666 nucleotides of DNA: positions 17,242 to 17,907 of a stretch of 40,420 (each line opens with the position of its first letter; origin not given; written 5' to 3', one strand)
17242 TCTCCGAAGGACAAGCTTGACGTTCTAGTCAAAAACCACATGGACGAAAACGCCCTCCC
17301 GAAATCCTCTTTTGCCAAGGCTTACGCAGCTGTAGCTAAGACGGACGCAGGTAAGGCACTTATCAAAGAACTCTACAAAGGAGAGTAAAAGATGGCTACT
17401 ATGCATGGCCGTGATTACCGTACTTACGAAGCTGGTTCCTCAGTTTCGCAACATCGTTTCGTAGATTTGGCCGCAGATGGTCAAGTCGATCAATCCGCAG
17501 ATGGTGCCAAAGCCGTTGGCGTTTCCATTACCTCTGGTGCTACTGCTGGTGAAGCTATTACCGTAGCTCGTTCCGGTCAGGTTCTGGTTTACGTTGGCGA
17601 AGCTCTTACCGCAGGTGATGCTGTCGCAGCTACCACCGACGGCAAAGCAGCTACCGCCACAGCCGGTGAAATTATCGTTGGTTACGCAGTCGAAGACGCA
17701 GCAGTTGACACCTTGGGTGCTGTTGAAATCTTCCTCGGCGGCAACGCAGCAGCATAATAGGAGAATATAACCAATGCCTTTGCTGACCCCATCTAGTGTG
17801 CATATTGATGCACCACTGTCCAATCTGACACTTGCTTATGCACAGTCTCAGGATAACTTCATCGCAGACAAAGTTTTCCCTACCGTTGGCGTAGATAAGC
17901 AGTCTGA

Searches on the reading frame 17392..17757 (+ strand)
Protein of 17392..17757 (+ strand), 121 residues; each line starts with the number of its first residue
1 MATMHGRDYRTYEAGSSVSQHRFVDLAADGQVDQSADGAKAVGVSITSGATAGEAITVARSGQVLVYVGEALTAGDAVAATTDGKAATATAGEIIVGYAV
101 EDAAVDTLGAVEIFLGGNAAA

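Call 98: search_protein_families(library=pfam, proteins=[window:17392-17757:+], max_evalue=0.01)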
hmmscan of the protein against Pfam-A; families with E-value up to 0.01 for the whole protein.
window:17392-17757:+ (121 aa): 2 families
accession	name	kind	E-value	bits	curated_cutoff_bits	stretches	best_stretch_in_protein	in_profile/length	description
PF09956.15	Phage_cement_2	-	5.7e-07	30.3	24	1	12-105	11-94/103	Phage cement protein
PF22758.2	Phage_cement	-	3e-05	24.6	27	1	22-111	40-143/146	Structural cement protein (E217 gp24/Pam3 gp6)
